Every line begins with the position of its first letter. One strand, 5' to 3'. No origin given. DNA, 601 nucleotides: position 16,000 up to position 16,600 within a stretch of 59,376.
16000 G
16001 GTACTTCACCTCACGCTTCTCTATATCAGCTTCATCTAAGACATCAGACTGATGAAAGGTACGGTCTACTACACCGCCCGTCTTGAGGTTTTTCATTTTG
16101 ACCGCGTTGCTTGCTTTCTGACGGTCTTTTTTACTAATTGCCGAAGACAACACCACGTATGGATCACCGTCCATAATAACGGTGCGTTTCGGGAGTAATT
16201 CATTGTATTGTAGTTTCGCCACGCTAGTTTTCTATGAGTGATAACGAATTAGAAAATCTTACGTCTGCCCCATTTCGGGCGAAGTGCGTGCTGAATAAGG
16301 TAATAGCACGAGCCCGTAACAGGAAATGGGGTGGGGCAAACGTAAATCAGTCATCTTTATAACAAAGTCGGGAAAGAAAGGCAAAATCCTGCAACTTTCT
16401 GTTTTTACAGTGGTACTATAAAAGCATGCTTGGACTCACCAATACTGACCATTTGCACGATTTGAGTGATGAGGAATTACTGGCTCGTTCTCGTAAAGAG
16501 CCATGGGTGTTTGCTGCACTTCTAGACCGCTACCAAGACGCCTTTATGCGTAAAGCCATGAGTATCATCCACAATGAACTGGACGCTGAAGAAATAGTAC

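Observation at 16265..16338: Two-copy ~72-nt stem-loop element with compensatory stem changes (copy A, efp/sigma intergenic region)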

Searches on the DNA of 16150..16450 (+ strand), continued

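Call 48: search_with_rna_model(model_id=R1, sources=[window, L100, L101, L102, L103, L104, L105, L106, L107, L108, L109, L110, L111, L112, L113, L114, L115, L116, L117, L118, L119, L120, L121, L122, L123, L124, L125, L126, L127, L128, L129, L130, L131, L132, L133], max_evalue=0.001, make_alignment=true)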
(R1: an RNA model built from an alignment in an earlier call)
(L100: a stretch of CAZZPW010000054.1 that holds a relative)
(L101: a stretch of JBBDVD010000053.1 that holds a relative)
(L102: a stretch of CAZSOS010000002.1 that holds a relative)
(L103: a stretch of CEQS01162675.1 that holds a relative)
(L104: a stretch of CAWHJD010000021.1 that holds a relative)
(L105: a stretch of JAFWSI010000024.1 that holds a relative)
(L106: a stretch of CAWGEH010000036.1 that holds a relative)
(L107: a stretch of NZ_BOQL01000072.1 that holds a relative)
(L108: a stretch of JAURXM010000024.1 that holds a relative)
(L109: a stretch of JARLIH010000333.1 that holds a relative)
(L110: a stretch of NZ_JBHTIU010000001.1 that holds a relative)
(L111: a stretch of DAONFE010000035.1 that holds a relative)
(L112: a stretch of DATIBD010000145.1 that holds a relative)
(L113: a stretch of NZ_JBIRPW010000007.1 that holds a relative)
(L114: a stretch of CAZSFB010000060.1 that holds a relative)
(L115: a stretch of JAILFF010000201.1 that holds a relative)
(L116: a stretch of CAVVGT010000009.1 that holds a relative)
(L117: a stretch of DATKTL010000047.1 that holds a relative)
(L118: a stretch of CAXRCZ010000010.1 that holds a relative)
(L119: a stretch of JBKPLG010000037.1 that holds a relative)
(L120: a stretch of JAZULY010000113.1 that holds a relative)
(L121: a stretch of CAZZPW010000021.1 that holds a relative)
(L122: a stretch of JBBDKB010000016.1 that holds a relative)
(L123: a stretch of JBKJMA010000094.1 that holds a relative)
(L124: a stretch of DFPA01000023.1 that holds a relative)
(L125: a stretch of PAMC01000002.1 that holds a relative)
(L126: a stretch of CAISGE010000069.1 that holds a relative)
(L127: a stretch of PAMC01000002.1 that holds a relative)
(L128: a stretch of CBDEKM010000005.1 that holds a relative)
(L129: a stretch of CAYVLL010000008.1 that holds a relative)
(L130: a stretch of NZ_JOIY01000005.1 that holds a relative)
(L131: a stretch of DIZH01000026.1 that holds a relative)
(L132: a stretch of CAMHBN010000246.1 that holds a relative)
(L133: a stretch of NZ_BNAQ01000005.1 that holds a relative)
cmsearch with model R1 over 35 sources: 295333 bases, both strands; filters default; matches with E-value up to 0.001: 14.
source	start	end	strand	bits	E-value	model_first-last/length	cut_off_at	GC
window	27091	27160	+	101.9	5.7e-23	1-70/70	no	0.53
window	16265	16334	+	101.4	7.8e-23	1-70/70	no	0.56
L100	1982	2052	-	87.5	2.8e-19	1-70/70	no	0.61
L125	1423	1492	+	81.4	9.9e-18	1-70/70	no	0.57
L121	6912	6981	-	80.5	1.7e-17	1-70/70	no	0.6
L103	1477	1547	-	75.1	4.1e-16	1-70/70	no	0.59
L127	4284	4354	+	75.1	4.1e-16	1-70/70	no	0.59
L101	5807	5878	-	72.1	2.5e-15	1-70/70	no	0.56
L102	3494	3565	-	71.8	2.9e-15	1-70/70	no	0.58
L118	7339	7411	+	61.9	9.7e-13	1-70/70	no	0.63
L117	3853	3923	+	56.6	2.2e-11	1-70/70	no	0.63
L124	1613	1682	-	54.5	7.4e-11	1-70/70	no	0.47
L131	4781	4851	-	54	1e-10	1-70/70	no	0.62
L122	4188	4260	+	51.4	4.7e-10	1-70/70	no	0.59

Alignment A4: 14 matches aligned to the model, 90 columns, each read 5' to 3' on its own strand. Consensus structure (alignment columns), stored with it:
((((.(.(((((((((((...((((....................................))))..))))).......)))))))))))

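Call 52: build_rna_model(alignment_id=A4)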
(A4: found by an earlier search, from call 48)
Model R2 built from alignment A4 (14 sequences, 90 columns); structure: stored with the alignment.
model positions 70; base pairs 20; branch points 0; effective number of sequences 2.01; information 0.804 bits per position. Calibrated on 0.2 Mb of random sequence (short: E-values are rough).
structure used (alignment columns):
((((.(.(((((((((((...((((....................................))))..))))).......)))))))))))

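Call 54: search_with_rna_model(model_id=R2, sources=[window, L012, L013, L014, L015, L016, L017, L018, L019, L020, L021, L022, L023, L024, L025, L026, L027, L028, L029, L030, L031, L032, L033, L034, L035, L036, L037, L038, L039, L040, L041, L042, L043, L044, L045, L046, L047, L048, L049, L050, L051, L052, L053, L054, L055, L056, L057, L058, L059, L060, L061, L062, L063, L064, L065, L066, L067, L068, L069, L070, L071, L072, L073, L074, L075, L076, L077, L078, L079, L080, L081, L082, L083, L084, L085, L086, L087, L088, L089, L090, L091, L092, L093, L094, L095, L096, L097, L098, L099], max_evalue=1, show_alignments=6)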
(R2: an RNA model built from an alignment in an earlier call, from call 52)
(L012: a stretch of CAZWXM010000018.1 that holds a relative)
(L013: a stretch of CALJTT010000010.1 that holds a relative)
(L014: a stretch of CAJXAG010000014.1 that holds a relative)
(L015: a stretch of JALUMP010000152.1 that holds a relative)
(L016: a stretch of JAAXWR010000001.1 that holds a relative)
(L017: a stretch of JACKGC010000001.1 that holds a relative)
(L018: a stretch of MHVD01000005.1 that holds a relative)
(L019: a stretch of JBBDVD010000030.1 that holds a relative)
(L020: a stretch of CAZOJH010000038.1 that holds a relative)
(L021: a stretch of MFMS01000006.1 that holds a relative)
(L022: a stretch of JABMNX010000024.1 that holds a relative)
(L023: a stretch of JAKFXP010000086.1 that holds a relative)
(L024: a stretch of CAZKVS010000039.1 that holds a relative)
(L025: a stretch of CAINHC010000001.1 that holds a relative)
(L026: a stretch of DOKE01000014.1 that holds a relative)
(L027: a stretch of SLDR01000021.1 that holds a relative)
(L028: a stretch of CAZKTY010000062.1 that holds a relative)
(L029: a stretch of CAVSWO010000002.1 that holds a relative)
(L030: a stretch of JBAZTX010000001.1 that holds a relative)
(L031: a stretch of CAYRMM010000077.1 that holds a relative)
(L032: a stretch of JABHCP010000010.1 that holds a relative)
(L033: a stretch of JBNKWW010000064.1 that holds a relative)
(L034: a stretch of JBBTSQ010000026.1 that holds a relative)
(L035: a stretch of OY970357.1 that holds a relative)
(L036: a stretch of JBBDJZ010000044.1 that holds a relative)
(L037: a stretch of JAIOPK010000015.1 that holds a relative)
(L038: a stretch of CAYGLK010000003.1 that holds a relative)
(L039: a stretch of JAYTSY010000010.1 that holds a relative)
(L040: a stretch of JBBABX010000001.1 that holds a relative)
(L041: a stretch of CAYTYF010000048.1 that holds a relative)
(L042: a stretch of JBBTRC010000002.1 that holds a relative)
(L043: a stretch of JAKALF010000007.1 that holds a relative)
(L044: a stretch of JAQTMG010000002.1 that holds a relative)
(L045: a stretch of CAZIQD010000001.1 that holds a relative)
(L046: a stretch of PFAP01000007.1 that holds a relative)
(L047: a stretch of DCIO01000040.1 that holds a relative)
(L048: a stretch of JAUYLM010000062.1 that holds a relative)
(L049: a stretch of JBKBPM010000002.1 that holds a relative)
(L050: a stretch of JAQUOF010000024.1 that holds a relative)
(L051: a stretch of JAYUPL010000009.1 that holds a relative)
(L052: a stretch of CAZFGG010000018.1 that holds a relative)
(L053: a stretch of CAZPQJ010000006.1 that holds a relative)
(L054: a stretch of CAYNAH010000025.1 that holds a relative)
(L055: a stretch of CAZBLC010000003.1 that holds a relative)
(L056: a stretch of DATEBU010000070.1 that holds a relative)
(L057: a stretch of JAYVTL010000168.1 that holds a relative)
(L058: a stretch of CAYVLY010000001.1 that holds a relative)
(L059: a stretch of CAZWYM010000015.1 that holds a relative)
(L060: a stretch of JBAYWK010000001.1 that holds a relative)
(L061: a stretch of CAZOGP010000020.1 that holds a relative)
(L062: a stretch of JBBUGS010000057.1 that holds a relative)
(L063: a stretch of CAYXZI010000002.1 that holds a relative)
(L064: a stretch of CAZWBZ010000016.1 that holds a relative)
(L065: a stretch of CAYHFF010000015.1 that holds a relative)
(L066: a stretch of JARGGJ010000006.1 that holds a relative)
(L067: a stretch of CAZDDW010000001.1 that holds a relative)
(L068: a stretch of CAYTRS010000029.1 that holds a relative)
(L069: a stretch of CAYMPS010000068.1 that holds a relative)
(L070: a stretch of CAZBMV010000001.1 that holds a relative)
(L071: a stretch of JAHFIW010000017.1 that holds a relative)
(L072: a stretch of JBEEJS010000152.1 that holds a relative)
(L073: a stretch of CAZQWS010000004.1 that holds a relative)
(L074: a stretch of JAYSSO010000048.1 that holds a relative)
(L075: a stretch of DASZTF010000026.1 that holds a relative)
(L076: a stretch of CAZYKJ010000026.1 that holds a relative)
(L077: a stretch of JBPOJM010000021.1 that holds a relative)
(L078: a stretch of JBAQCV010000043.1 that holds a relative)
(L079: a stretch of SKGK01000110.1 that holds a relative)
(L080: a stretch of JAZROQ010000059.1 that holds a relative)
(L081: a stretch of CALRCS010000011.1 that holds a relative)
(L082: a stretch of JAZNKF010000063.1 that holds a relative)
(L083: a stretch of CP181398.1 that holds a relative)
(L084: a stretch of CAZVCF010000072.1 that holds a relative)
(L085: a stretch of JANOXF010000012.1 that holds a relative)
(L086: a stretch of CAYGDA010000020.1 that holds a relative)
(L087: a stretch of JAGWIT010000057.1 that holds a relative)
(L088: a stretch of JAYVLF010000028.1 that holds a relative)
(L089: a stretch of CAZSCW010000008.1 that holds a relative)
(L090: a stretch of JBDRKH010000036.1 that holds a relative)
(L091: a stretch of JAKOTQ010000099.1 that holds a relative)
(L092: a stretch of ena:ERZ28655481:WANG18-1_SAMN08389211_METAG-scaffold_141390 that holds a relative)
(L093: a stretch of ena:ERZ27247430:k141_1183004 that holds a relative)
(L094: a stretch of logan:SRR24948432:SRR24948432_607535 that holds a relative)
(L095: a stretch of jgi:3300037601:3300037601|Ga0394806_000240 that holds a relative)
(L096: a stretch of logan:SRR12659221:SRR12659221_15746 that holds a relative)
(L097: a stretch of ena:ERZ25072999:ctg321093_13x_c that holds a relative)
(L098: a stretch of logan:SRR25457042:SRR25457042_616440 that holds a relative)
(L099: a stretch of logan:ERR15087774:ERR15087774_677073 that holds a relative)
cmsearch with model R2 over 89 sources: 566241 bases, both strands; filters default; matches with E-value up to 1: 4.
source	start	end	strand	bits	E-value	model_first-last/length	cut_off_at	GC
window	27091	27160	+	93.6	3.7e-24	1-70/70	no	0.53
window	16265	16334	+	87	3.3e-22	1-70/70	no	0.56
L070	4133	4161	+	19.2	0.049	1-70/70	no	0.62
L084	3117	3148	+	17.9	0.12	1-70/70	no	0.62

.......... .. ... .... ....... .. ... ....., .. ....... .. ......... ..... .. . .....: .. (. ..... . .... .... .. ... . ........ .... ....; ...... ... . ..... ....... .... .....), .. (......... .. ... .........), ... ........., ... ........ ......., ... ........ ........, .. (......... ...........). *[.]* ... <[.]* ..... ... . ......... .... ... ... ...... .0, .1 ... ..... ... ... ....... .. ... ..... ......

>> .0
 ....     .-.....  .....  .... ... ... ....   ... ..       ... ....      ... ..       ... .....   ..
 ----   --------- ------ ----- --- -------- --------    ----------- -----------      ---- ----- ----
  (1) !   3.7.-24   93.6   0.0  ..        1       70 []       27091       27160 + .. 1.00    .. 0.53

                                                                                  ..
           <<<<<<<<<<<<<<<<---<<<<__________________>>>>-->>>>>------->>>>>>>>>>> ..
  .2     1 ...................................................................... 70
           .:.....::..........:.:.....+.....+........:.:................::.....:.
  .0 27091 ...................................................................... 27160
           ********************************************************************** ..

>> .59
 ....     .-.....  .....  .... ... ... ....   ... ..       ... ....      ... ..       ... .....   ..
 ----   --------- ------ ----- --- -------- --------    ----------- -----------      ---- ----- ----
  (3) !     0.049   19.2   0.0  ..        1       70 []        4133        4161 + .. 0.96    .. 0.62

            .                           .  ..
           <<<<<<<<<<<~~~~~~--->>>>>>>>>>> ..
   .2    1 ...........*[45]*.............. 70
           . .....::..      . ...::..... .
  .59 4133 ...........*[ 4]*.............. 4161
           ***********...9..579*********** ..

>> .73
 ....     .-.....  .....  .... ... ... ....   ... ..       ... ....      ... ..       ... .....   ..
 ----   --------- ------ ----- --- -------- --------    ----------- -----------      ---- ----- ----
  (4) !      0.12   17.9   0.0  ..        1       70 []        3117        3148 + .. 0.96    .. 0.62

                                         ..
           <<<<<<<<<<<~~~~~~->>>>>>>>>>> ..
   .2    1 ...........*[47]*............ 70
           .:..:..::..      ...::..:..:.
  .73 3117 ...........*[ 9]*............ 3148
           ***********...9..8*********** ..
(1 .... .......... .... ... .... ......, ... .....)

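Call 68: search_with_rna_model(model_id=R2, sources=[L134, L135, L100, L101, L102, L103, L117, L118, L121, L122, L124, L125, L127, L131], filters=off, max_evalue=0.1, show_alignments=0)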
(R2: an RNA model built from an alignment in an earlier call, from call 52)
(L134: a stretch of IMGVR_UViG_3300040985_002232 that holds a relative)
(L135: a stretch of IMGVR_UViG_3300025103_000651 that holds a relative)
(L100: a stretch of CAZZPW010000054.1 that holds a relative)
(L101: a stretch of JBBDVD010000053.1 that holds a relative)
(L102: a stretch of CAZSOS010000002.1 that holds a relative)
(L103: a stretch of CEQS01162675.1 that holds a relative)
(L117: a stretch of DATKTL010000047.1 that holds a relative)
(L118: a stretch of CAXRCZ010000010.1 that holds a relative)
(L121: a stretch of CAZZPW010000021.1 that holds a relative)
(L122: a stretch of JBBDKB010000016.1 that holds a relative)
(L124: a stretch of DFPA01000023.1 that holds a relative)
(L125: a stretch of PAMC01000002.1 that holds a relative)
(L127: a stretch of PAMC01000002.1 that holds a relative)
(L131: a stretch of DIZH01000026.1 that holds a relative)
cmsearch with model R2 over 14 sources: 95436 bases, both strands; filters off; matches with E-value up to 0.1: 17.
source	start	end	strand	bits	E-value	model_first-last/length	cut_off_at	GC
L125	1423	1492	+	90.8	4.2e-24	1-70/70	no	0.57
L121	6912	6981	-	87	5.7e-23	1-70/70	no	0.6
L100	1982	2052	-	86.9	6.2e-23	1-70/70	no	0.61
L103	1477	1547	-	86.5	8.3e-23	1-70/70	no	0.59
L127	4284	4354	+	86.5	8.3e-23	1-70/70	no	0.59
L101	5807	5878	-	84.1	4.2e-22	1-70/70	no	0.56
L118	7339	7411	+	79.1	1.2e-20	1-70/70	no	0.63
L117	3853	3923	+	78.2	2.4e-20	1-70/70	no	0.63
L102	3494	3565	-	77.8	3.2e-20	1-70/70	no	0.58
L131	4781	4851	-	76.5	7.6e-20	1-70/70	no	0.62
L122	4188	4260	+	74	4.2e-19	1-70/70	no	0.59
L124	1613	1682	-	69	1.3e-17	1-70/70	no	0.47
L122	2046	2127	+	29.3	8.5e-06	1-70/70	no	0.63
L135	3732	3759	+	15.9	0.081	1-70/70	no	0.61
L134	3194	3238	+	15.8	0.083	12-58/70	no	0.6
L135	9614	9658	+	15.8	0.083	12-58/70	no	0.6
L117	3969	3991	+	15.7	0.094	1-70/70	no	0.78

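Call 69: search_with_rna_model(model_id=R2, source=L122, start=1800, end=2400, filters=off, max_evalue=1, show_alignments=2)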
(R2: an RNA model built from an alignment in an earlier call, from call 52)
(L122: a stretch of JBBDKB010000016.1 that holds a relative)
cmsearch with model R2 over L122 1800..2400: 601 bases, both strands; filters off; matches with E-value up to 1: 2.
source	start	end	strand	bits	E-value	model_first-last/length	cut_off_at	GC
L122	2046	2127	+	29.3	5.3e-08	1-70/70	no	0.63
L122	2046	2127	-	9.8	0.032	1-70/70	no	0.63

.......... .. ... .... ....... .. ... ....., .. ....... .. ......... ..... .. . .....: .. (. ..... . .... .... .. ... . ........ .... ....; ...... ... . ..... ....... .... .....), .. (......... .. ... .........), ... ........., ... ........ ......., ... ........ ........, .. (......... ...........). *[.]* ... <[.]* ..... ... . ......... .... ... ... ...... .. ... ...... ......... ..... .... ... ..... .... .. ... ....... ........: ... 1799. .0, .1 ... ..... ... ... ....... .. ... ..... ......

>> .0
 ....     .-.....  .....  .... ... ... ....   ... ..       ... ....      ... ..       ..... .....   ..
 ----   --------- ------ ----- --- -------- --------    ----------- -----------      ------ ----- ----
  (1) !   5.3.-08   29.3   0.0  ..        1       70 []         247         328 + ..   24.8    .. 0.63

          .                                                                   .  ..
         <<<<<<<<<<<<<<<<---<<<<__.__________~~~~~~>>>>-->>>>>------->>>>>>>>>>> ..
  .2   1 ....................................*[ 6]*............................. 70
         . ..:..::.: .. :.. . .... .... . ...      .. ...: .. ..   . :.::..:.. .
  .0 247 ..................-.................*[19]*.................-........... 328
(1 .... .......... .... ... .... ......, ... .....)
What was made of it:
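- P2 covaries in the divergent member L122b, where the helix reads UGGUU/AACCG (call 69).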

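Call 71: search_with_rna_model(model_id=R2, sources=[window, L100, L101, L102, L103, L117, L118, L121, L122, L124, L125, L131], max_evalue=0.001, make_alignment=true)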
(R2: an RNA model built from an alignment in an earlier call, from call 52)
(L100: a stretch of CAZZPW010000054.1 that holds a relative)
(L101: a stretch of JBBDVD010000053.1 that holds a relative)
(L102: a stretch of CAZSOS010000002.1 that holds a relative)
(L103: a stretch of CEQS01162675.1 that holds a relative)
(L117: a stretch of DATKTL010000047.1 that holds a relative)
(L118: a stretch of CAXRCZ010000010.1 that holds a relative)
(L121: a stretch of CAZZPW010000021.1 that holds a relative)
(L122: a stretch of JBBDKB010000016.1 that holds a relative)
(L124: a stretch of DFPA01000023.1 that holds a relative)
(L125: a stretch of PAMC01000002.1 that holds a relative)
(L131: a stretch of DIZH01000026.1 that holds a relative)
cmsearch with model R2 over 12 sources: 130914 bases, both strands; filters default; matches with E-value up to 0.001: 13.
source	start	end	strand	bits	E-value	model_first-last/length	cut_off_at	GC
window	27091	27160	+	93.6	8.6e-25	1-70/70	no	0.53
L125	1423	1492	+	90.8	5.8e-24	1-70/70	no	0.57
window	16265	16334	+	87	7.7e-23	1-70/70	no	0.56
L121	6912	6981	-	87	7.8e-23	1-70/70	no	0.6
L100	1982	2052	-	86.9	8.4e-23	1-70/70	no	0.61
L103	1477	1547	-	86.5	1.1e-22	1-70/70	no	0.59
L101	5807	5878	-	84.1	5.7e-22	1-70/70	no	0.56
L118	7339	7411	+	79.2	1.7e-20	1-70/70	no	0.63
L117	3853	3923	+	78.2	3.3e-20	1-70/70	no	0.63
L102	3494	3565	-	77.8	4.3e-20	1-70/70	no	0.58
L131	4781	4851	-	76.5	1e-19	1-70/70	no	0.62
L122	4188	4260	+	74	5.7e-19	1-70/70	no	0.59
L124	1613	1682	-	69.1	1.7e-17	1-70/70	no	0.47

Alignment A5: 13 matches aligned to the model, 79 columns, each read 5' to 3' on its own strand. Consensus structure (alignment columns), stored with it:
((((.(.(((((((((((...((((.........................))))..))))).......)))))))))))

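Call 74: build_rna_model(alignment_id=A6, structure=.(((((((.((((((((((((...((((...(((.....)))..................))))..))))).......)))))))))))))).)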
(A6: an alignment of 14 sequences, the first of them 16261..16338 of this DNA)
Model R3 built from alignment A6 (14 sequences, 93 columns); structure: as given.
model positions 80; base pairs 26; branch points 0; effective number of sequences 2.08; information 0.708 bits per position. Calibrated on 0.2 Mb of random sequence (short: E-values are rough).
structure used (alignment columns):
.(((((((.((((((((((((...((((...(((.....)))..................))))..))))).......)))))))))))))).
